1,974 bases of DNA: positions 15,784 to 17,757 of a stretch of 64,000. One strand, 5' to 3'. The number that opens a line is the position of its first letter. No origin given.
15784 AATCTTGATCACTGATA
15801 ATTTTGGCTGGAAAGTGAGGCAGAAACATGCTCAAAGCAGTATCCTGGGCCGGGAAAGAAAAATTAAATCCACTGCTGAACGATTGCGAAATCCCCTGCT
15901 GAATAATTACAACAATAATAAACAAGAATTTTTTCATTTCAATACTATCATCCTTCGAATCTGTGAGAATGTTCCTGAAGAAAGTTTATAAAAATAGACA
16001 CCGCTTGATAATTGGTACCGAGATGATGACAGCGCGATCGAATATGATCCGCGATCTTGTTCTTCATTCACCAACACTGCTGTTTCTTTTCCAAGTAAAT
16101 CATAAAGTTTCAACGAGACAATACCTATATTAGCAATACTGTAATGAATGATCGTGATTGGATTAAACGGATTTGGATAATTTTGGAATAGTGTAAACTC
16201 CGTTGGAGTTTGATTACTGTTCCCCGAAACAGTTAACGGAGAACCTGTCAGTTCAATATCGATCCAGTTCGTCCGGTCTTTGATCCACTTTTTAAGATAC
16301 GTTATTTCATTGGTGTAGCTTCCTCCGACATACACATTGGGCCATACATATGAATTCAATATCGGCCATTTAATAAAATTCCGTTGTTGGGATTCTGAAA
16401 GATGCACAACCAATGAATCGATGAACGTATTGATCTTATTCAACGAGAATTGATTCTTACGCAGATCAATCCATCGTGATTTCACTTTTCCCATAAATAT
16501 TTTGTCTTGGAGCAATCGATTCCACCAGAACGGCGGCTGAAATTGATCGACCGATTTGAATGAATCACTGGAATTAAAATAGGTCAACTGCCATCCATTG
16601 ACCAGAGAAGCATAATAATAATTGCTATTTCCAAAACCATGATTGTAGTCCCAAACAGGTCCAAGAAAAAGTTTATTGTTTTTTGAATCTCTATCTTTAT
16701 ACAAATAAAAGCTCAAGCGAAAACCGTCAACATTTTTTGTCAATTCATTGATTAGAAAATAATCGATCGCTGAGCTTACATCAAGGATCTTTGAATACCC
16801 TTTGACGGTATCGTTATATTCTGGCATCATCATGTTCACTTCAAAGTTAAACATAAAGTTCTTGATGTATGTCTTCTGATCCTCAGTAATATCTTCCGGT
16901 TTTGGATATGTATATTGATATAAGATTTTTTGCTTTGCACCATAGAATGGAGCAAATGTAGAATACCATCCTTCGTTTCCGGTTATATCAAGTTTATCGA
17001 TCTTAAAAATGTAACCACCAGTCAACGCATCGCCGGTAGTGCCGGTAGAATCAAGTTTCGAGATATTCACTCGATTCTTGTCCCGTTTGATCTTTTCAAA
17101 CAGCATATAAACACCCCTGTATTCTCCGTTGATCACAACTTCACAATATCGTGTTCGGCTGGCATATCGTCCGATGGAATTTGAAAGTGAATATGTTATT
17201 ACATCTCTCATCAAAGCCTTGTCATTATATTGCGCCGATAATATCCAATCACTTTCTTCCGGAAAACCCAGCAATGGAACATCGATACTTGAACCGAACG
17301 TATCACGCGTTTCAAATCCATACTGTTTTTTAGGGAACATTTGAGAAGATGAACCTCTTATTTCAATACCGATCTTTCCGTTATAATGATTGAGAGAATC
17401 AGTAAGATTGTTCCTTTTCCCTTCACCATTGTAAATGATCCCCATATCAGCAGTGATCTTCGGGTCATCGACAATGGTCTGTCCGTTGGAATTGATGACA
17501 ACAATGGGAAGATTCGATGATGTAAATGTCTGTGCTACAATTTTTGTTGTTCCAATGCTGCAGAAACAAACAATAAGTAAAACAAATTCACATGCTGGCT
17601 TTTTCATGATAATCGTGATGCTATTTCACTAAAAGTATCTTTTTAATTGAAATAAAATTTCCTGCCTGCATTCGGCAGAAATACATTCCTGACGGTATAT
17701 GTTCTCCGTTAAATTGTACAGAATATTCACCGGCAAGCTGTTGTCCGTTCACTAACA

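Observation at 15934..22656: CotH kinase-fold protein and two arylsulfotransferase-like propellers, all T9SS-secreted and translationally coupled to glucanases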

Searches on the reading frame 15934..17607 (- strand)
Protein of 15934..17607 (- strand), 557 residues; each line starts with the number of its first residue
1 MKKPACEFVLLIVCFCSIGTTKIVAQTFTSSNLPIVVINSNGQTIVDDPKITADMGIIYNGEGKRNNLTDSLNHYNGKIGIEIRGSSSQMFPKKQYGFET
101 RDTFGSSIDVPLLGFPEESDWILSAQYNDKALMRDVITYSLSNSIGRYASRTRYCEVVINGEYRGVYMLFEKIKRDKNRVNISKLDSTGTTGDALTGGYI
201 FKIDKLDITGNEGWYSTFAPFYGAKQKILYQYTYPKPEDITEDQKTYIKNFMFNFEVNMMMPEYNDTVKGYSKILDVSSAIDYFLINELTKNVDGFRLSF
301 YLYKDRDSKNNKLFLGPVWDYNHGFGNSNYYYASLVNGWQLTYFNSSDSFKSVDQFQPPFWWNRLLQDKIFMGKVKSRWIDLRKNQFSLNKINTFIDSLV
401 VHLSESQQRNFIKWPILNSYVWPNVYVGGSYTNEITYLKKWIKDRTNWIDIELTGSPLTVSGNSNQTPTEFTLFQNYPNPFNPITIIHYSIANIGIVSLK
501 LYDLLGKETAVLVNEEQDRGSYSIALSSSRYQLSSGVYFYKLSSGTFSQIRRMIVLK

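Call 4: search_protein_families(library=pfam, proteins=[window:15934-17607:-], max_evalue=0.01)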
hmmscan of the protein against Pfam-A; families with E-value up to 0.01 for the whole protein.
window:15934-17607:- (557 aa): 2 families
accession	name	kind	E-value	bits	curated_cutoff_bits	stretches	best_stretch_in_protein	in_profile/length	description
PF08757.17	CotH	-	2.4e-60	205.2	23.8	1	81-449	1-322/322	CotH kinase protein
PF18962.6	Por_Secre_tail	-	4.1e-08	33.8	27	1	477-555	2-75/75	Secretion system C-terminal sorting domain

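Call 14: search_solved_structures(query=window:15934-17607:-, max_evalue=0.01, show_alignments=2)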
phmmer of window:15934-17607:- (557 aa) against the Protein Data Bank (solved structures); distinct sequences matched with E-value up to 0.01: 1.
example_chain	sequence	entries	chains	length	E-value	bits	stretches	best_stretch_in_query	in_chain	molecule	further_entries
5jd9_A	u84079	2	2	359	0.00078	21.1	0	118-326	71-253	Spore coat protein H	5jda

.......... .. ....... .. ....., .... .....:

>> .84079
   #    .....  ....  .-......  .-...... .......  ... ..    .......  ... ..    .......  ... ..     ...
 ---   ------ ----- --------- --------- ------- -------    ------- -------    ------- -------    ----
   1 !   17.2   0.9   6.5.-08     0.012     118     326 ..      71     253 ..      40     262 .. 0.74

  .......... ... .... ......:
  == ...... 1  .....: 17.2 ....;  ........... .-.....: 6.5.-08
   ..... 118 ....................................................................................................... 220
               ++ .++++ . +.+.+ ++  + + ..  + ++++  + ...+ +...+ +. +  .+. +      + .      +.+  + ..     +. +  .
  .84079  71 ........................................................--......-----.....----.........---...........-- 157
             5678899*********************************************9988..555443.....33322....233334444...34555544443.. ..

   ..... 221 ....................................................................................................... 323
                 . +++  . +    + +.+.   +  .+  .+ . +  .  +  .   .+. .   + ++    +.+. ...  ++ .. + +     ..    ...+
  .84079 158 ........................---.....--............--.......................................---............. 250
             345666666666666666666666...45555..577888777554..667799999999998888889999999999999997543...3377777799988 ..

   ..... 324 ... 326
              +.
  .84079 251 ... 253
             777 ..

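Call 24: find_homologous_proteins(query=window:15934-17607:-, max_evalue=1e-10)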
Query window:15934-17607:- (557 aa): 7988 proteins with E <= 1e-10 among 8000 candidates; the best 120 are listed.
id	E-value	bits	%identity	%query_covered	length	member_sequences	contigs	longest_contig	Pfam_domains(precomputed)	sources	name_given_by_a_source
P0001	0.0e+0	1277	100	100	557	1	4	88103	PF08757.18,PF18962.8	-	-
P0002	0.0e+0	1029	79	100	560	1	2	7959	PF08757.18,PF18962.8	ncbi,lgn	-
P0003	5.6e-298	1007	78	100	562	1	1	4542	PF08757.18,PF18962.8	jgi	jgi:hypothetical protein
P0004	9.1e-274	927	71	100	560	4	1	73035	PF08757.18,PF18962.8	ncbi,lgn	-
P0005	1.1e-273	927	71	100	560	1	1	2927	PF08757.18,PF18962.8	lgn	-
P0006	2.6e-273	926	70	100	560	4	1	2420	PF08757.18,PF18962.8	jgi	-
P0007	1.0e-272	924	46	95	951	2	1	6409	PF08757.18,PF18962.8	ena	-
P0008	7.1e-268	908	71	100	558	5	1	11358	PF08757.18,PF18962.8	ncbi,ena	-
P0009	4.0e-266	902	70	100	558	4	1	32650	PF08757.18,PF18962.8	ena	-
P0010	1.2e-240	818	64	100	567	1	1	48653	PF08757.18,PF18962.8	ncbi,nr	ncbi:MAG: CotH kinase family protein [Bacteroidota bacterium]|nr:CotH kinase family protein [Bactero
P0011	2.8e-240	817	64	99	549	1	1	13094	PF08757.18,PF18962.8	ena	-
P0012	4.3e-237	806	64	98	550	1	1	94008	PF08757.18,PF18962.8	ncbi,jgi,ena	ncbi:MAG: CotH kinase family protein [Bacteroidota bacterium]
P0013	8.9e-236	802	63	98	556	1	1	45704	PF08757.18,PF18962.8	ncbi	-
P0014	4.8e-232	789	62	97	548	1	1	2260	PF08757.18,PF18962.8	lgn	-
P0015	1.4e-226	771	61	98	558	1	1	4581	PF08757.18,PF18962.8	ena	-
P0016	2.1e-226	771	61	99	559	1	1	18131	PF08757.18,PF18962.8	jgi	jgi:hypothetical protein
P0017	5.0e-225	766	61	99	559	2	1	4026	PF08757.18,PF18962.8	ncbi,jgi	jgi:hypothetical protein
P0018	6.3e-224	763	61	96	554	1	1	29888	PF08757.18,PF18962.8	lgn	-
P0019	2.0e-222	758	67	88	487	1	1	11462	PF08757.18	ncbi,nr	ncbi:MAG: CotH kinase family protein, partial [Ignavibacteriales bacterium]|nr:CotH kinase family pr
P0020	2.1e-221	754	61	95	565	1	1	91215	PF08757.18,PF18962.8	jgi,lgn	jgi:hypothetical protein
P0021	1.3e-220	752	58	99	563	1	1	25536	PF08757.18,PF18962.8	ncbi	ncbi:MAG: CotH kinase family protein [Bacteroidota bacterium]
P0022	1.6e-219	748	60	97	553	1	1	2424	PF08757.18,PF18962.8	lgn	-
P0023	3.0e-219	747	59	99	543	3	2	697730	PF08757.18,PF18962.8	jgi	jgi:hypothetical protein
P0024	6.0e-217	740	58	95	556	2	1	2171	PF08757.18,PF18962.8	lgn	-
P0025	9.0e-217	739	57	99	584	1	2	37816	PF08757.18,PF18962.8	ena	-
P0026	1.7e-214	731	59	98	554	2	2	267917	PF08757.18,PF18962.8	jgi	jgi:hypothetical protein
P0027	3.4e-212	724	58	99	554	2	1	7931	PF08757.18,PF18962.8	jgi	jgi:hypothetical protein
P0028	6.1e-211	720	56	99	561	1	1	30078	PF08757.18,PF18962.8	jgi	jgi:hypothetical protein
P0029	1.3e-206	705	56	99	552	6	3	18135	PF08757.18,PF18962.8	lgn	-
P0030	4.1e-205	700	58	99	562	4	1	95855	PF08757.18,PF13585.13,PF18962.8,PF13860.13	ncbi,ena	-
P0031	7.9e-204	696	57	98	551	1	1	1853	PF08757.18,PF18962.8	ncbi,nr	ncbi:MAG TPA: CotH kinase family protein [Ignavibacteriaceae bacterium]|nr:CotH kinase family protei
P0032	1.2e-202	692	56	99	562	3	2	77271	PF08757.18,PF18962.8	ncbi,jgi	ncbi:MAG: CotH kinase family protein [Ignavibacteriaceae bacterium]|jgi:hypothetical protein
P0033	3.2e-202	691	55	99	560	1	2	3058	PF08757.18,PF18962.8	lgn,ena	-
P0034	4.0e-202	691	55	99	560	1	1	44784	PF08757.18,PF18962.8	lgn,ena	-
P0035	5.2e-202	690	57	99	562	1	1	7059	PF08757.18,PF18962.8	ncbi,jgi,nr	ncbi:MAG: T9SS C-terminal target domain-containing protein [Ignavibacteriales bacterium]|nr:MAG: T9S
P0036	9.0e-202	689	55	98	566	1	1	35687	PF08757.18,PF18962.8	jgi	jgi:hypothetical protein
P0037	1.4e-200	686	54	99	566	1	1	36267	PF08757.18,PF18962.8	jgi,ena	-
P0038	4.3e-200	684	56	98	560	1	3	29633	PF08757.18,PF18962.8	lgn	-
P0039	2.0e-199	682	53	99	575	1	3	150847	PF08757.18,PF18962.8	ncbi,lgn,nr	ncbi:MAG: CotH kinase family protein [candidate division KSB1 bacterium]|nr:CotH kinase family prote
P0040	2.9e-199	681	56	99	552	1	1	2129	PF08757.18,PF18962.8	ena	-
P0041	4.1e-199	681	56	99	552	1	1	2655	PF08757.18,PF18962.8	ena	-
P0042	5.0e-199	680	56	99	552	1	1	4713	PF08757.18,PF18962.8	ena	-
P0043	5.4e-199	680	56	99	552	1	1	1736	PF08757.18,PF18962.8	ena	-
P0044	6.7e-199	680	56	99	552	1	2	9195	PF08757.18,PF18962.8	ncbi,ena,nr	ncbi:CotH kinase family protein [bacterium BMS3Abin03]|nr:CotH kinase family protein [bacterium BMS3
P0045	7.5e-199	680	53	99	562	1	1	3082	PF08757.18,PF18962.8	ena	-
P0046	7.7e-199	680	55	99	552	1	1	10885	PF08757.18,PF18962.8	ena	-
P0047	2.1e-198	678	55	99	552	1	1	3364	PF08757.18,PF18962.8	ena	-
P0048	2.6e-198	678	56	99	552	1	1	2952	PF08757.18,PF18962.8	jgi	jgi:hypothetical protein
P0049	3.6e-198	678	56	99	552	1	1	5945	PF08757.18,PF18962.8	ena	-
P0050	3.9e-198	677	56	99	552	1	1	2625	PF08757.18,PF18962.8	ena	-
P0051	4.8e-198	677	57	95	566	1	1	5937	PF08757.18,PF18962.8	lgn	-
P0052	5.8e-198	677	56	99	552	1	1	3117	PF08757.18,PF18962.8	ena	-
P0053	7.5e-198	676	55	99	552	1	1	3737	PF08757.18,PF18962.8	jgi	-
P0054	7.9e-198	676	55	99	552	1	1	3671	PF08757.18,PF18962.8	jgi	-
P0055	1.6e-197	675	54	96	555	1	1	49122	PF08757.18,PF18962.8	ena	-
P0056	2.7e-197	675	52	99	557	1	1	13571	PF08757.18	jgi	jgi:hypothetical protein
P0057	3.7e-197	674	54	99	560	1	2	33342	PF08757.18,PF18962.8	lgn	-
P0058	4.8e-197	674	55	99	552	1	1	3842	PF08757.18,PF18962.8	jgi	-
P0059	9.4e-197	673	55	99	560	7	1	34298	PF08757.18,PF18962.8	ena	-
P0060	1.8e-196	672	56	95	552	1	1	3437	PF08757.18,PF18962.8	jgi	-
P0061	4.1e-196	671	55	99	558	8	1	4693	PF08757.18,PF18962.8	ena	-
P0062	4.9e-196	670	57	95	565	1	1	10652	PF08757.18,PF18962.8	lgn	-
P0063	8.4e-196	670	53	95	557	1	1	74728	PF08757.18,PF18962.8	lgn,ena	-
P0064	9.1e-196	670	54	95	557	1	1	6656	PF08757.18,PF18962.8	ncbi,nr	ncbi:spore coat protein CotH [candidate division KSB1 bacterium]|nr:MAG: spore coat protein CotH [ca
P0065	1.0e-195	669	53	99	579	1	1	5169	PF08757.18,PF18962.8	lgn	-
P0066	1.1e-195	669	54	95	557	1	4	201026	PF08757.18,PF18962.8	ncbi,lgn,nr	ncbi:T9SS C-terminal target domain-containing protein [candidate division KSB1 bacterium]|nr:MAG: T9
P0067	1.5e-195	669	53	95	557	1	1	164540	PF08757.18,PF18962.8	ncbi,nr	ncbi:CotH kinase family protein [bacterium]|nr:CotH kinase family protein [bacterium]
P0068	1.6e-195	669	54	99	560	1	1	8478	PF08757.18,PF18962.8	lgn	-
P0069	2.9e-195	668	53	95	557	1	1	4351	PF08757.18,PF18962.8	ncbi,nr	ncbi:CotH kinase family protein [candidate division KSB1 bacterium]|nr:CotH kinase family protein [c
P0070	4.2e-195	667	57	95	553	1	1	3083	PF08757.18,PF18962.8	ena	-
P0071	4.6e-195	667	53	95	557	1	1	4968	PF08757.18,PF18962.8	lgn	-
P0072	6.4e-195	667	53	100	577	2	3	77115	PF08757.18,PF18962.8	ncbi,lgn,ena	-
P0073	8.9e-195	666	56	95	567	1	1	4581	PF08757.18,PF18962.8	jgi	jgi:hypothetical protein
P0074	1.0e-194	666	56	95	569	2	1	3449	PF08757.18,PF18962.8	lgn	-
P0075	1.3e-194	666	54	99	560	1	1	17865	PF08757.18,PF18962.8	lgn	-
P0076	1.4e-194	666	52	97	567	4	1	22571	PF08757.18,PF18962.8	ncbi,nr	ncbi:MAG: hypothetical protein ALAOOOJD_04234 [bacterium]|nr:hypothetical protein [bacterium]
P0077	2.1e-194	665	54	99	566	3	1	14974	PF08757.18,PF18962.8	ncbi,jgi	jgi:hypothetical protein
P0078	2.5e-194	665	55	95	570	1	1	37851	PF08757.18,PF18962.8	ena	-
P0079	2.8e-194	665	56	95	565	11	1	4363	PF08757.18,PF18962.8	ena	-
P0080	2.9e-194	665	53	95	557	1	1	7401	PF08757.18,PF18962.8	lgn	-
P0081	3.0e-194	665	53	95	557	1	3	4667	PF08757.18,PF18962.8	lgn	-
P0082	3.1e-194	665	55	96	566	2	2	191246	PF08757.18,PF18962.8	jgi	jgi:hypothetical protein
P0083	3.3e-194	664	57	94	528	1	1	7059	PF08757.18,PF18962.8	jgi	-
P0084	4.5e-194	664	52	100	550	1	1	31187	PF08757.18,PF18962.8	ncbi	-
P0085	7.3e-194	663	56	95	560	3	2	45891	PF08757.18,PF18962.8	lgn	-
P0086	7.5e-194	663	53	95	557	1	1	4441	PF08757.18,PF18962.8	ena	-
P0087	1.1e-193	663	50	100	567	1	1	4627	PF08757.18,PF18962.8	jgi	jgi:hypothetical protein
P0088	1.4e-193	662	52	97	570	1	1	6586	PF08757.18,PF18962.8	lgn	-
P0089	1.8e-193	662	55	98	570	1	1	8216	PF08757.18,PF18962.8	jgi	jgi:hypothetical protein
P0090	2.3e-193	662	55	98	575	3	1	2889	PF08757.18,PF18962.8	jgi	-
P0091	2.9e-193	661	55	95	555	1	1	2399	PF08757.18,PF18962.8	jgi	jgi:hypothetical protein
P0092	3.1e-193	661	55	96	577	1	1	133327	PF08757.18,PF18962.8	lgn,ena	-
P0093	3.3e-193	661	54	100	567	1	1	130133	PF08757.18,PF18962.8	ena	-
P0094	3.6e-193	661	53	99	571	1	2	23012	PF08757.18,PF18962.8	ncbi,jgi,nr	ncbi:MAG: CotH kinase family protein [Ignavibacterium sp.]|jgi:hypothetical protein|nr:CotH kinase f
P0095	4.2e-193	661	55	98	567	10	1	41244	PF08757.18,PF18962.8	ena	-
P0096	5.2e-193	660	53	100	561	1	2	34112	PF08757.18,PF18962.8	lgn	-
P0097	5.3e-193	660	54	95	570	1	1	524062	PF08757.18,PF18962.8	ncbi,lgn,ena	-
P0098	6.0e-193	660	51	99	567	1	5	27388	PF08757.18,PF18962.8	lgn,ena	-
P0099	7.0e-193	660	53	100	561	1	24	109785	PF08757.18,PF18962.8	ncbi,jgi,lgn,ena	jgi:hypothetical protein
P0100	9.7e-193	660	55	95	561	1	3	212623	PF08757.18,PF18962.8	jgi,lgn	-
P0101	1.0e-192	660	53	100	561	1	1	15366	PF08757.18,PF18962.8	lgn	-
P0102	1.4e-192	659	51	97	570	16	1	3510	PF08757.18,PF18962.8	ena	-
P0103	1.5e-192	659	53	100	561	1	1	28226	PF08757.18,PF18962.8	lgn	-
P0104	1.5e-192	659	53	100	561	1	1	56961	PF08757.18,PF18962.8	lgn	-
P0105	2.4e-192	658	53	100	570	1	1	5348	PF08757.18,PF18962.8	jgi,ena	-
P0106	2.6e-192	658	52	99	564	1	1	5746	PF08757.18,PF18962.8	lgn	-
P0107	2.7e-192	658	55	97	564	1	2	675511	PF08757.18,PF18962.8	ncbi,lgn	-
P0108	3.0e-192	658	55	95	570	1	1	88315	PF08757.18,PF18962.8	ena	-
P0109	3.4e-192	658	55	96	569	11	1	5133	PF08757.18,PF18962.8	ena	-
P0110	3.5e-192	658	54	98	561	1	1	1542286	PF08757.18,PF18962.8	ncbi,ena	-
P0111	4.7e-192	657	53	100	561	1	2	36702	PF08757.18,PF18962.8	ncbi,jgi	-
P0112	4.7e-192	657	55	95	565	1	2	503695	PF08757.18,PF18962.8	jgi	jgi:hypothetical protein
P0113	5.6e-192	657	55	98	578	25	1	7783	PF08757.18,PF18962.8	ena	-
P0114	6.9e-192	657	53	95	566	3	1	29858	PF08757.18,PF18962.8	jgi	jgi:hypothetical protein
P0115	7.0e-192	657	52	99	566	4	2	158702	PF08757.18,PF18962.8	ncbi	-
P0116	7.5e-192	657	56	95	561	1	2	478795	PF08757.18,PF18962.8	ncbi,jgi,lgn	jgi:hypothetical protein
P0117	8.5e-192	656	55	95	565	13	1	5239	PF08757.18,PF18962.8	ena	-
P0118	1.2e-191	656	52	95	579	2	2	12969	PF08757.18,PF18962.8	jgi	jgi:hypothetical protein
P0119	1.2e-191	656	54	95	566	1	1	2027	PF08757.18,PF18962.8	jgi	jgi:hypothetical protein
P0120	1.3e-191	656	54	99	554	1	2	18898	PF08757.18,PF18962.8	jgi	jgi:hypothetical protein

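Call 25: find_encoding_contigs(protein=P0004, flank=10000, max_places=2)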
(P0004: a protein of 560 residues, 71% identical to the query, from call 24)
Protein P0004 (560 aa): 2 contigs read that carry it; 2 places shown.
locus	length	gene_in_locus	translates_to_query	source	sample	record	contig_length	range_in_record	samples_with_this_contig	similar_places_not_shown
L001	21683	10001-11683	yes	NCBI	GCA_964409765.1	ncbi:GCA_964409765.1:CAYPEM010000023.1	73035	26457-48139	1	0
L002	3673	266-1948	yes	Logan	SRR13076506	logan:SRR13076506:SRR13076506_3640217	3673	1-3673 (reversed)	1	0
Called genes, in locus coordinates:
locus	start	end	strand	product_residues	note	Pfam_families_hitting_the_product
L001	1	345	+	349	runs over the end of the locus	PF00722:Glyco_hydro_16 (faint)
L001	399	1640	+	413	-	PF07690:MFS_1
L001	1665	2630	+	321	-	PF00480:ROK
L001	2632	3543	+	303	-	PF03935:SKN1_KRE6_Sbg1 (faint), PF00722:Glyco_hydro_16, PF26113:GH16_XgeA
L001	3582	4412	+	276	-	PF03935:SKN1_KRE6_Sbg1 (faint), PF26113:GH16_XgeA, PF00722:Glyco_hydro_16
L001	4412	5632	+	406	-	PF00150:Cellulase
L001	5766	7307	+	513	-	PF22422:MGH1-like_GH, PF01204:Trehalase, PF22422:MGH1-like_GH, PF03200:Glyco_hydro_63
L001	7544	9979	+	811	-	PF08757:CotH, PF18962:Por_Secre_tail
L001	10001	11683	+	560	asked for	PF08757:CotH, PF18962:Por_Secre_tail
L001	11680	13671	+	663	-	PF00150:Cellulase, PF03422:CBM_6, PF16990:CBM_35 (weak), PF18099:CBM_35_2, PF18962:Por_Secre_tail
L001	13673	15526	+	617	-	PF00639:Rotamase (weak)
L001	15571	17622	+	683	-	PF00515:TPR_1 (faint), PF07719:TPR_2 (faint), PF13432:TPR_16 (faint), PF13174:TPR_6 (faint), PF14559:TPR_19 (faint)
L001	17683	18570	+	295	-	PF06452:CBM9_1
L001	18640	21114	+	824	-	PF00933:Glyco_hydro_3, PF01915:Glyco_hydro_3_C, PF07691:PA14, PF14310:Fn3-like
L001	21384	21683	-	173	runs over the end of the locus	-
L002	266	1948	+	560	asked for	PF08757:CotH, PF18962:Por_Secre_tail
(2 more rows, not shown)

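Call 26: find_encoding_contigs(protein=P0012, flank=10000, max_places=2)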
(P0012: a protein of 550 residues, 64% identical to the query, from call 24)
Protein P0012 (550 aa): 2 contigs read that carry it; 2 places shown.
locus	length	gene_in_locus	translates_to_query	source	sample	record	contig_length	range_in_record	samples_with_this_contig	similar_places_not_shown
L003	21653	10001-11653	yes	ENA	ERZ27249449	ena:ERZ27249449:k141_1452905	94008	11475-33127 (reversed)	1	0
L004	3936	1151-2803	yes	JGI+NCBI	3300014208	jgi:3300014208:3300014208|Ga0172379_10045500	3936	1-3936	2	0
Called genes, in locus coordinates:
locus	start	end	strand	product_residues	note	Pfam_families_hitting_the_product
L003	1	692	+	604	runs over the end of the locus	PF00933:Glyco_hydro_3, PF01915:Glyco_hydro_3_C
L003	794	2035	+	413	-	PF07690:MFS_1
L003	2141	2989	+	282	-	PF03935:SKN1_KRE6_Sbg1 (faint), PF00722:Glyco_hydro_16, PF26113:GH16_XgeA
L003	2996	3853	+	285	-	PF03935:SKN1_KRE6_Sbg1 (faint), PF26113:GH16_XgeA, PF00722:Glyco_hydro_16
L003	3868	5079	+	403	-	PF00150:Cellulase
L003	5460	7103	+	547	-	PF22422:MGH1-like_GH, PF01204:Trehalase, PF03200:Glyco_hydro_63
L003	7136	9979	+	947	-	PF18962:Por_Secre_tail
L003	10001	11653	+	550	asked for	PF08757:CotH, PF18962:Por_Secre_tail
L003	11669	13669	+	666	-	PF00150:Cellulase, PF03422:CBM_6, PF18099:CBM_35_2, PF18962:Por_Secre_tail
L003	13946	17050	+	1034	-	PF00933:Glyco_hydro_3, PF01915:Glyco_hydro_3_C, PF14310:Fn3-like, PF07705:CARDB, PF00754:F5_F8_type_C, PF22633:F5_F8_type_C_2, PF18962:Por_Secre_tail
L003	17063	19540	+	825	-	PF00933:Glyco_hydro_3, PF01915:Glyco_hydro_3_C, PF07691:PA14, PF14310:Fn3-like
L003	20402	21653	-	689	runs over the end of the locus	-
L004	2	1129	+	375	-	PF18962:Por_Secre_tail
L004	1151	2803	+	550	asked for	PF08757:CotH, PF18962:Por_Secre_tail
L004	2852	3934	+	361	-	?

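Call 27: find_encoding_contigs(protein=P0039, flank=10000, max_places=2)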
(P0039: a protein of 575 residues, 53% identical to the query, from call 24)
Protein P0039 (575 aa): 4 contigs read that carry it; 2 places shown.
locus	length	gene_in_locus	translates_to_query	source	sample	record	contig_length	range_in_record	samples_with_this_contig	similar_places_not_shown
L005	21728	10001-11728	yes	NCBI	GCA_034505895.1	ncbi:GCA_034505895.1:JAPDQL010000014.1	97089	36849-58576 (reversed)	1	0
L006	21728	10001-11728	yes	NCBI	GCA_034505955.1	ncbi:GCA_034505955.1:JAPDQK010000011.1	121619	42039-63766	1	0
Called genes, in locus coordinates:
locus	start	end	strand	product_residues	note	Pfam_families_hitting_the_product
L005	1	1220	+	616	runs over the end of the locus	PF00128:Alpha-amylase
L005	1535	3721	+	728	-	PF12437:GSIII_N, PF00120:Gln-synt_C, PF18318:Gln-synt_C-ter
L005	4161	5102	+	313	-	-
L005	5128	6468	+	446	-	PF03349:Toluene_X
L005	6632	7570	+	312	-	-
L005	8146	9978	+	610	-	PF00722:Glyco_hydro_16, PF11721:Malectin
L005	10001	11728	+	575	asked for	PF08757:CotH, PF18962:Por_Secre_tail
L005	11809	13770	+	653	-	PF00657:Lipase_GDSL (faint), PF13472:Lipase_GDSL_2, PF14559:TPR_19 (faint), PF07719:TPR_2 (faint), PF13414:TPR_11, PF13428:TPR_14 (faint), PF13432:TPR_16 (weak)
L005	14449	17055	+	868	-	PF06452:CBM9_1, PF18962:Por_Secre_tail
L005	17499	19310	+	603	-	PF00722:Glyco_hydro_16, PF11721:Malectin, PF13860:FlgD_ig, PF18962:Por_Secre_tail (weak)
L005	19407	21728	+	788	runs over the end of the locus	PF02837:Glyco_hydro_2_N, PF22666:Glyco_hydro_2_N2, PF00703:Glyco_hydro_2, PF02836:Glyco_hydro_2_C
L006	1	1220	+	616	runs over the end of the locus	PF00128:Alpha-amylase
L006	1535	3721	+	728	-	PF12437:GSIII_N, PF00120:Gln-synt_C, PF18318:Gln-synt_C-ter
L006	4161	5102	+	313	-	-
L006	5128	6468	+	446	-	PF03349:Toluene_X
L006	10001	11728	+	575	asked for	PF08757:CotH, PF18962:Por_Secre_tail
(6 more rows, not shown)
